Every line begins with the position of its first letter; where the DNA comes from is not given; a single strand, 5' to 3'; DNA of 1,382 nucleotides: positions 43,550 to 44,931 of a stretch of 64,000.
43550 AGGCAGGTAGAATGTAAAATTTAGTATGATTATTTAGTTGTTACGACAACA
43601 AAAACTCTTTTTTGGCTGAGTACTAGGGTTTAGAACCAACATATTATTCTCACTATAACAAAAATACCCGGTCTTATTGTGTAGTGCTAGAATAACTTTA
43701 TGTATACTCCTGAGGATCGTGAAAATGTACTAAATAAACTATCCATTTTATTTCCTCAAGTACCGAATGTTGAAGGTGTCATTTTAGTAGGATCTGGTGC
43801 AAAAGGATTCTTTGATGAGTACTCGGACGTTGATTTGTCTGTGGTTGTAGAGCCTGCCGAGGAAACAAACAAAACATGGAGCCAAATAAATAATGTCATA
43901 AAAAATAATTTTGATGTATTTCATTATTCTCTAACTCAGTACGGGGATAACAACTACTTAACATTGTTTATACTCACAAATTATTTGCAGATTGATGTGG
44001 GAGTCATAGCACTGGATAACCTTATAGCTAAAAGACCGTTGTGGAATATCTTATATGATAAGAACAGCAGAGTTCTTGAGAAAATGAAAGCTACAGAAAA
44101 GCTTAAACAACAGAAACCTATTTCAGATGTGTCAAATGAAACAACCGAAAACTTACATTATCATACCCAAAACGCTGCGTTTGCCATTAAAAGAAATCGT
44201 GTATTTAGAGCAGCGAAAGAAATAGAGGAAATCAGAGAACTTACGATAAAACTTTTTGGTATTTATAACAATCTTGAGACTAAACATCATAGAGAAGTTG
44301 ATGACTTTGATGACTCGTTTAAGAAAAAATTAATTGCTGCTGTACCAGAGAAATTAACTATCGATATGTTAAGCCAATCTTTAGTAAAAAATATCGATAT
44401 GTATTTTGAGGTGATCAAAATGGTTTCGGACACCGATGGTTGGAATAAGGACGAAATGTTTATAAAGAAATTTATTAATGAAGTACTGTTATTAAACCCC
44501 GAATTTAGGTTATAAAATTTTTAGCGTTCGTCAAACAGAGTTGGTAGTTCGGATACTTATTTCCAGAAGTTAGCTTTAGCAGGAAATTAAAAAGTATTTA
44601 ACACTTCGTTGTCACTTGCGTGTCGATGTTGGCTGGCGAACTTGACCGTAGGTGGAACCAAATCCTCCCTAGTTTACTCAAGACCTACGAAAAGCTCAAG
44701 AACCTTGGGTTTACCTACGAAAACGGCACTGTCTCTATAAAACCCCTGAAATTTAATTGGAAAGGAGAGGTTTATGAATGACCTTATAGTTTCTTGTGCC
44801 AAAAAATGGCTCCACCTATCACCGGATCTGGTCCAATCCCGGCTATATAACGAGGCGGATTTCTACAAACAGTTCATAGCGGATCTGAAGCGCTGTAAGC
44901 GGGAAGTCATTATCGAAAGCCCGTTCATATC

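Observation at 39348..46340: AT-rich accessory island enriched in nucleotide- and nucleic-acid-acting genes (candidate conflict or defence island).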

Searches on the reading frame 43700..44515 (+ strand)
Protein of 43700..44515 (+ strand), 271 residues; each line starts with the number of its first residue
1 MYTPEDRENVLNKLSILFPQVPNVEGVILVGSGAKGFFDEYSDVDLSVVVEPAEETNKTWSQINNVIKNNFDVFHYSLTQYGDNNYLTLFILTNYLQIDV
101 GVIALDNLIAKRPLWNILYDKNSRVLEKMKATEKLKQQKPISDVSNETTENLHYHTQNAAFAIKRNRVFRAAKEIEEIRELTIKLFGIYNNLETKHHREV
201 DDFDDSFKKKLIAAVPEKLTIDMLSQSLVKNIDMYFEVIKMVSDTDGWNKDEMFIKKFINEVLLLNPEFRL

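Call 3: search_protein_families(library=pfam, proteins=[window:43700-44515:+], max_evalue=0.1)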
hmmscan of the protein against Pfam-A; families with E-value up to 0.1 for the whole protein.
window:43700-44515:+ (271 aa): 4 families
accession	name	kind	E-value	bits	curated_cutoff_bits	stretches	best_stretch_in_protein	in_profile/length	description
PF18765.7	Polbeta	-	3.9e-07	30.6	26.9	1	12-77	1-70/93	Polymerase beta, Nucleotidyltransferase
PF01909.29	NTP_transf_2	-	1.6e-06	28.8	21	1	15-65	9-60/93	Nucleotidyltransferase domain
PF22600.2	MTPAP-like_central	-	0.00014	22.4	27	1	6-62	21-79/139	Poly(A) RNA polymerase, mitochondrial-like, central palm domain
PF22240.1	ISP_coupler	-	0.061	14.2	27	0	172-229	6-64/126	Type ISP restriction-modification enzyme, coupler domain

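Call 4: search_protein_families(library=padloc, proteins=[window:43700-44515:+], max_evalue=0.1)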
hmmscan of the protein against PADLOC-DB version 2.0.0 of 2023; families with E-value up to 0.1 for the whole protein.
window:43700-44515:+ (271 aa): 4 families
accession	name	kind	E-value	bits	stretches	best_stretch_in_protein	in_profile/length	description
PDLC04903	PDC-S09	-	6.9e-06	24.3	1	23-67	25-69/108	-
PDLC04906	PDC-S09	-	3.8e-05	22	1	22-72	22-72/98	-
PDLC04907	PDC-S09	-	0.00027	19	1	19-74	22-75/114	-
PDLC04902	PDC-S09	-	0.013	13.8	1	24-62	21-59/97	-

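Call 19: search_protein_families(library=ncbifam, proteins=[window:43700-44515:+], max_evalue=0.1)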
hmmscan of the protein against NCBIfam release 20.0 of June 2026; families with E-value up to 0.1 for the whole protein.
window:43700-44515:+ (271 aa): 2 families
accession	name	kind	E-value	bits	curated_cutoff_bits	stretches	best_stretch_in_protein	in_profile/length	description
NF047752.1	MntA_antitoxin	equivalog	1.5e-05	24.8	60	1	20-73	3-59/106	type VII toxin-antitoxin system MntA family adenylyltransferase antitoxin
NF011043.0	PRK14473.1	equivalog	0.032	14.2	168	1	102-163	21-80/164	F0F1 ATP synthase subunit B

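Call 20: search_protein_families(library=phrogs, proteins=[window:43700-44515:+], max_evalue=0.01)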
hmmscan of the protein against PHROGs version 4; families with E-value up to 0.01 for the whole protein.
window:43700-44515:+ (271 aa): 1 family
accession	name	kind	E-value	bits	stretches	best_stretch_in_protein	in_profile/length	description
phrog_28438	-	unknown function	0.0022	18.2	0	13-51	8-46/289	-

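Call 22: search_solved_structures(query=window:43700-44515:+, max_evalue=1)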
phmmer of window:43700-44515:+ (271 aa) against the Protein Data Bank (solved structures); distinct sequences matched with E-value up to 1: 4.
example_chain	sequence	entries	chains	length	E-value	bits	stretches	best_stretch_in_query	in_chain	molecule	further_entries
2rff_A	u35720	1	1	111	0.27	14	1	20-72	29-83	Putative nucleotidyltransferase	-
8xeh_E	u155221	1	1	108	0.37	13.6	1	11-48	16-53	MNT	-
8xeo_A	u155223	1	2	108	0.66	12.7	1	11-48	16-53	MNT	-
9qe4_A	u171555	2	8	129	0.74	12.6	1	138-191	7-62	Elongin-B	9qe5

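Call 31: find_homologous_proteins(query=window:43700-44515:+, max_evalue=0.001)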
Query window:43700-44515:+ (271 aa): 3 proteins with E <= 0.001 among 809 candidates.
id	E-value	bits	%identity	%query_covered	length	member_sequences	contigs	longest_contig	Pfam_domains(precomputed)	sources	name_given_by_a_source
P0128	9.3e-173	591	99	100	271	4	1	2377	PF18765.8,PF01909.30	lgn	-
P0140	3.7e-52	196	41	89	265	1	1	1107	-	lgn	-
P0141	3.5e-44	169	37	88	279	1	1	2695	-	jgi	jgi:hypothetical protein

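Call 63: predict_structure(alignment_id=A1)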
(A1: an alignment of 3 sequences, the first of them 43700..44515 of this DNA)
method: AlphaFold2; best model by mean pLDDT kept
length: 271 residues; sequences in the alignment: 3
mean_pLDDT: 73.6   pTM: 0.54
mean pLDDT of the five models: 73.6, 71.3, 69.6, 66.9, 56.5
residues with pLDDT >= 90: 24; 70-90: 159; 50-70: 65; < 50: 23
segments of 3 or more residues with pLDDT < 50: 33-35, 80-83, 137-142, 265-271
pLDDT, mean of each block of 10 residues (from residue 1): 72 89 90 54 79 88 85 60 53 64 83 74 88 56 56 78 73 80 80 57 78 77 86 87 70 82 52 31
secondary structure, 60 per line:
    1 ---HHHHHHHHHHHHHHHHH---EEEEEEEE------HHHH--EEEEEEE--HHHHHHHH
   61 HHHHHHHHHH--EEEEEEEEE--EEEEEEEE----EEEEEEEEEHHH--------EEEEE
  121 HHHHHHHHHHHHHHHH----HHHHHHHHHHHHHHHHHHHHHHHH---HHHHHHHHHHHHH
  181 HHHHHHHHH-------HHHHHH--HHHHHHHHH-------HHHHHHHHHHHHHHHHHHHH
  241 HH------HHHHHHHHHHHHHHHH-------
elements in order: H4-20 E24-31 H38-41 E44-50 H53-70 E73-81 E84-91 E96-104 E116-120 H121-136 H141-164 H168-189 H197-202 H205-213 H221-242 H249-264

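Call 67: fold_search(model_id=the predicted structure, library=pdb)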
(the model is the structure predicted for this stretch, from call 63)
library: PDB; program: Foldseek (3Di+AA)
matches with E <= 10: 1074; with E <= 0.001: 48
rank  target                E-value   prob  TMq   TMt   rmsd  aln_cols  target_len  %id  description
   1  8vxb                  1.5e-08  1.00  0.40  0.38  10.3       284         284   13  Structure of ANT(6)-Ib from Campylobacter fetus subsp fetus complexed with hydrated streptomycin (released 2024-09-18)
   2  3jyy_B                3.4e-08  1.00  0.46  0.47   9.4       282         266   11  SeMet LinB complexed with PPi (released 2009-11-03)
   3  3jyy_A                8.9e-08  1.00  0.45  0.46   9.4       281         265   11  SeMet LinB complexed with PPi (released 2009-11-03)
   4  3c18_B                1.1e-05  1.00  0.28  0.27  13.7       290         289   11  Crystal structure of nucleotidyltransferase-like protein (ZP_00538802.1) from Exiguobacterium sibiricum 255-15 at 1.90 (released 2008-02-12)
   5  3c18_A                1.2e-05  1.00  0.29  0.27  12.7       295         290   11  Crystal structure of nucleotidyltransferase-like protein (ZP_00538802.1) from Exiguobacterium sibiricum 255-15 at 1.90 (released 2008-02-12)
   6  6un8_A                1.8e-05  1.00  0.37  0.39  13.1       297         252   10  Wild type ANT bound to neomycin (released 2020-05-06)
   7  6nmk_A                2.6e-05  1.00  0.36  0.39  12.9       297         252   10  Binary complex structure of the T130K mutant of ANT-4'' with Neomycin (released 2020-01-15)
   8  6p01_A                2.7e-05  1.00  0.32  0.35  13.7       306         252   10  Apo structure of the E52D mutant of ANT-4 (released 2020-01-29)
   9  6p06_A                4.5e-05  1.00  0.39  0.41   9.7       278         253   11  Ternary structure of the E52D mutant of ANT-4 with Neomycin and AMPCPP (released 2020-01-29)
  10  4ebk_A                4.8e-05  1.00  0.31  0.33  12.5       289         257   13  Crystal structure of aminoglycoside 4'-O-adenylyltransferase ANT(4')-IIb, tobramycin-bound (released 2012-04-04)
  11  1kny_A                5.4e-05  1.00  0.39  0.41   9.7       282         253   11  KANAMYCIN NUCLEOTIDYLTRANSFERASE (released 1996-08-17)
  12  4ebj_A                5.4e-05  1.00  0.32  0.33  12.4       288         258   13  Crystal structure of aminoglycoside 4'-O-adenylyltransferase ANT(4')-IIb, apo (released 2012-04-04)
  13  7q72_A                6.8e-05  1.00  0.34  0.20  15.9       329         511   12  Structure of Pla1 in complex with Red1 (released 2022-12-07)
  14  6un8_B                8.0e-05  1.00  0.36  0.38  12.5       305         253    9  Wild type ANT bound to neomycin (released 2020-05-06)
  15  6nmk_B                8.5e-05  1.00  0.39  0.41   9.8       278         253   10  Binary complex structure of the T130K mutant of ANT-4'' with Neomycin (released 2020-01-15)
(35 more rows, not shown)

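Call 76: find_encoding_contigs(protein=P0141, flank=3000, max_places=2)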
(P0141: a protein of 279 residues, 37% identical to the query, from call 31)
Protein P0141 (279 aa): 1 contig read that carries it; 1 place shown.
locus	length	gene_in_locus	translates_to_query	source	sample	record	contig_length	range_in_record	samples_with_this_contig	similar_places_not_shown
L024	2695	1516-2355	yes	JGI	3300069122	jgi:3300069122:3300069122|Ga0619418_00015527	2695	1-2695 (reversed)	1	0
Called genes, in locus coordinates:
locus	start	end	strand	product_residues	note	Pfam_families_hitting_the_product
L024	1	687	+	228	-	?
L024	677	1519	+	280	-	PF01061:ABC2_membrane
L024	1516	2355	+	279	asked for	-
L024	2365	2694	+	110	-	?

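Call 77: find_encoding_contigs(protein=P0140, flank=3000, max_places=2)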
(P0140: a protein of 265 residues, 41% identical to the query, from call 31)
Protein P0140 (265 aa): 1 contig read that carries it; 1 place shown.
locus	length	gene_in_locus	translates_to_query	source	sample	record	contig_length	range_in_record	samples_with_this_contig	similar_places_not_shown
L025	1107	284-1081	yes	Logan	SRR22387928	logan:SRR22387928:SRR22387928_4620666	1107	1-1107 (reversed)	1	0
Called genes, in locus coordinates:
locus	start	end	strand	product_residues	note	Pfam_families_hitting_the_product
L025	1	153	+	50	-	?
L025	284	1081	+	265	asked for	-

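Call 78: search_protein_families(library=pfam, proteins=[L024:1-687:+, L024:677-1519:+, L024:2365-2694:+, L025:1-153:+], max_evalue=0.01)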
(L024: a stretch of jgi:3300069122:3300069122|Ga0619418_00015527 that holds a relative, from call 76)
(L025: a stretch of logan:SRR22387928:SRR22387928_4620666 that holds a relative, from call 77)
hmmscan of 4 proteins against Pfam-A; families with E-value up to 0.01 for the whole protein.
L024:1-687:+ (228 aa): 3 families
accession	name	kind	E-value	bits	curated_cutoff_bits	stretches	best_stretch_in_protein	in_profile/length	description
PF00005.33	ABC_tran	-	8.6e-09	36.5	25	1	17-65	84-136/137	ABC transporter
PF13732.12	DrrA1-3_C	-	1.3e-06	29.5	27.4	1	124-213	5-81/81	ATP-binding protein DrrA1-3-like, C-terminal domain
PF13304.12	AAA_21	-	0.0042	17.6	27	1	29-96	229-298/304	AAA domain, putative AbiEii toxin, Type IV TA system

L024:677-1519:+ (280 aa): 2 families
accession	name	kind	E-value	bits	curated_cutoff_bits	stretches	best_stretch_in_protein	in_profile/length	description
PF01061.29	ABC2_membrane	-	8.4e-09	35.7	26.9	1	39-229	21-210/211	ABC-2 type transporter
PF12679.13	ABC2_membrane_2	-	0.0045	16.7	27.2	1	94-172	93-169/283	ABC-2 family transporter protein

L024:2365-2694:+ (110 aa): 0 families

L025:1-153:+ (50 aa): 0 families

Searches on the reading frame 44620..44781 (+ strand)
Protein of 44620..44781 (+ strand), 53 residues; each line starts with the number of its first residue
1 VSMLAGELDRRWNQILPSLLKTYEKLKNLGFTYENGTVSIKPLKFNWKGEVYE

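Call 56: search_protein_families(library=pfam, proteins=[window:44620-44781:+], max_evalue=0.05)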
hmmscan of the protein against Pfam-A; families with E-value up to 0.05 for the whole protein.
window:44620-44781:+ (53 aa): 0 families

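Call 85: search_protein_families(library=padloc, proteins=[window:44620-44781:+], max_evalue=0.01)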
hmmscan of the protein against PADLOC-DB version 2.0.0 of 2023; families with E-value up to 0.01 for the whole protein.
window:44620-44781:+ (53 aa): 0 families
